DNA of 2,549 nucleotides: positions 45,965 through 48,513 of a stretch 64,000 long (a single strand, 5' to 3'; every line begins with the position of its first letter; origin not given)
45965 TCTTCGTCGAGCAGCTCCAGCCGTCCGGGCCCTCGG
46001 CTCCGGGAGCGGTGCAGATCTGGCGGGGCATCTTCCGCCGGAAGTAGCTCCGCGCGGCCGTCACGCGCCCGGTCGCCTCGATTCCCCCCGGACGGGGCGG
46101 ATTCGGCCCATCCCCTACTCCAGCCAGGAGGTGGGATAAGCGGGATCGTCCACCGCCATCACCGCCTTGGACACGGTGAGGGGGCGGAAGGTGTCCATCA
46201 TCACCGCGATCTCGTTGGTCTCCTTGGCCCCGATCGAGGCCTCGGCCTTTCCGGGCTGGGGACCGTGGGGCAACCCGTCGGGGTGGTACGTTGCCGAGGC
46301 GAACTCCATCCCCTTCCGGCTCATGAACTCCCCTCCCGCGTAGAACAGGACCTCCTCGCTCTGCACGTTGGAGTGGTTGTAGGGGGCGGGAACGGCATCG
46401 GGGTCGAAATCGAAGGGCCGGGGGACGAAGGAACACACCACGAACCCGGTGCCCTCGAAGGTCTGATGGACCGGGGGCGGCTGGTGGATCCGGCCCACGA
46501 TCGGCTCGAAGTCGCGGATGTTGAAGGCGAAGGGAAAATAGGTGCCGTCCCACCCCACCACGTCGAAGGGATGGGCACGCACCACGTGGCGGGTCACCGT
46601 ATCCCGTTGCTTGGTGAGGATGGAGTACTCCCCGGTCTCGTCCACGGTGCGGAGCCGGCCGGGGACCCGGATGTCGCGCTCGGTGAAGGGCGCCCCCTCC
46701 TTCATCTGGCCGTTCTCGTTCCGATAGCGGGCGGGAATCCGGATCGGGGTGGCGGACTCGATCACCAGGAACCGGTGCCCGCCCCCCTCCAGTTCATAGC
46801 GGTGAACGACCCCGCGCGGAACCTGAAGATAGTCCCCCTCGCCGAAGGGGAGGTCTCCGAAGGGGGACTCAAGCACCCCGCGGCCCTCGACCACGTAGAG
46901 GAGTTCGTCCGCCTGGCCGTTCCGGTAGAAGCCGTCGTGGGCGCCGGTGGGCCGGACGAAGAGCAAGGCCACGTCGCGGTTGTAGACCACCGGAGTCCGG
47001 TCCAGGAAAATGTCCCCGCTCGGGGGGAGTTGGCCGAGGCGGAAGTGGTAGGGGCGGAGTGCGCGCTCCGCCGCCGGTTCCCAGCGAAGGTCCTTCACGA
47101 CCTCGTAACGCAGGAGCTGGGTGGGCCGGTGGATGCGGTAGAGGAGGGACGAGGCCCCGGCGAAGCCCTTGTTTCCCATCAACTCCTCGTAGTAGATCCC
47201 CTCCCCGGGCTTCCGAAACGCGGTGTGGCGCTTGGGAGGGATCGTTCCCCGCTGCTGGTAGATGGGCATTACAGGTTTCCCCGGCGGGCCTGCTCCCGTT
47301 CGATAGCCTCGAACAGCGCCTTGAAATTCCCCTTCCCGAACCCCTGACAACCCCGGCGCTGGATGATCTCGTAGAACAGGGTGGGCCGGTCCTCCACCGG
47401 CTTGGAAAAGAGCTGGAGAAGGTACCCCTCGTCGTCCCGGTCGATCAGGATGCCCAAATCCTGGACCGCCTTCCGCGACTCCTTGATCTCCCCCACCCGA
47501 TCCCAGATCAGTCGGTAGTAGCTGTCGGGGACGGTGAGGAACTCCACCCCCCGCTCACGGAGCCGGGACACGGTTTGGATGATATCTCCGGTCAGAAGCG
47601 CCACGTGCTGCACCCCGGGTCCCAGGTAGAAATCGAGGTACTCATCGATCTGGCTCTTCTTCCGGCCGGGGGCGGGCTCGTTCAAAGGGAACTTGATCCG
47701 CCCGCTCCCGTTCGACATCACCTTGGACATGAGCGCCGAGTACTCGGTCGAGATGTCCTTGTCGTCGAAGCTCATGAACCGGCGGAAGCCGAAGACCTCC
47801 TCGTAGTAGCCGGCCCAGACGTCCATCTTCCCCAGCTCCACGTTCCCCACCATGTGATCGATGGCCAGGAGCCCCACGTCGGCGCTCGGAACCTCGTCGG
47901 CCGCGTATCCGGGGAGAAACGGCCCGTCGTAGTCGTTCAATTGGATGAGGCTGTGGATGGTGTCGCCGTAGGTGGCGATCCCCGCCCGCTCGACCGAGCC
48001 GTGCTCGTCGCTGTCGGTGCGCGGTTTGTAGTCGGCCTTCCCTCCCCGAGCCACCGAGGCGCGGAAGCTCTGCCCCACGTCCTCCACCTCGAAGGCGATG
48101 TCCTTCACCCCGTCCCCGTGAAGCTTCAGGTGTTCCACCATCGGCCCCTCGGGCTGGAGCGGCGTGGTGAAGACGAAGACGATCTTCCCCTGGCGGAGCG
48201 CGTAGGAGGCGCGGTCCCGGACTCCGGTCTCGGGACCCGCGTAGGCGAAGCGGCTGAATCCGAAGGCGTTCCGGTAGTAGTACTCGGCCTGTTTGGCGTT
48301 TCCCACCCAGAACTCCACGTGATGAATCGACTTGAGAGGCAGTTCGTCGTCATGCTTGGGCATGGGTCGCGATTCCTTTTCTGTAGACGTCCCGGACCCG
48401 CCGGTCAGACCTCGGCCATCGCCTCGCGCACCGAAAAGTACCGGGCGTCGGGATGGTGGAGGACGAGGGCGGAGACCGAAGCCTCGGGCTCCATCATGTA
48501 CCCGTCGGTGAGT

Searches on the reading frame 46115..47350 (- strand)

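Call 69: search_protein_families(library=pfam, proteins=[window:46115-47350:-], max_evalue=0.00001)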
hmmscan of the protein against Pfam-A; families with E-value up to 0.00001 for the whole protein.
window:46115-47350:- (411 aa): 2 families
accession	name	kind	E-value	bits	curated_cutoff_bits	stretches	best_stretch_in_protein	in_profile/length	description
PF07883.17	Cupin_2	-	7.1e-07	29.3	27.2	1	134-190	6-61/70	Cupin domain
PF20510.4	HgmA_N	-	4.2e-06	26.7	20.2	1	140-277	139-272/273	Homogentisate 1,2-dioxygenase N-terminal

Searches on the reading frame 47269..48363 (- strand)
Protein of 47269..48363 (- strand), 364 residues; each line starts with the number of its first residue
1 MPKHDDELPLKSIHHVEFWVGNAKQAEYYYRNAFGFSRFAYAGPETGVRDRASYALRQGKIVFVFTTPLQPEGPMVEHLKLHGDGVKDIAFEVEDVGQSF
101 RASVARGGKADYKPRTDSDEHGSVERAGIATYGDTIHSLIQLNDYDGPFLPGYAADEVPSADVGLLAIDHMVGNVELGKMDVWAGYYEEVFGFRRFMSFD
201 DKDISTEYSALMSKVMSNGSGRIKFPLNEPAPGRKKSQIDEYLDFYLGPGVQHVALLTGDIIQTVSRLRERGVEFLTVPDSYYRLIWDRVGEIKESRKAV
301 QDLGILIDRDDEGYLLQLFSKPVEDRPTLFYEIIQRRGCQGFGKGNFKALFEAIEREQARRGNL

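Call 69: search_protein_families(library=pfam, proteins=[window:47269-48363:-], max_evalue=0.00001)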
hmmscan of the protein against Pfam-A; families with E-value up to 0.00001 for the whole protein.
window:47269-48363:- (364 aa): 2 families
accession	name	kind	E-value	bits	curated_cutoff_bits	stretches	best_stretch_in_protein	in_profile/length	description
PF00903.31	Glyoxalase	-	1.5e-20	74.3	20.6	1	178-283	10-103/121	Glyoxalase/Bleomycin resistance protein/Dioxygenase superfamily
PF13669.12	Glyoxalase_4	-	2.2e-13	50.9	27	1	14-114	1-98/109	Glyoxalase/Bleomycin resistance protein/Dioxygenase superfamily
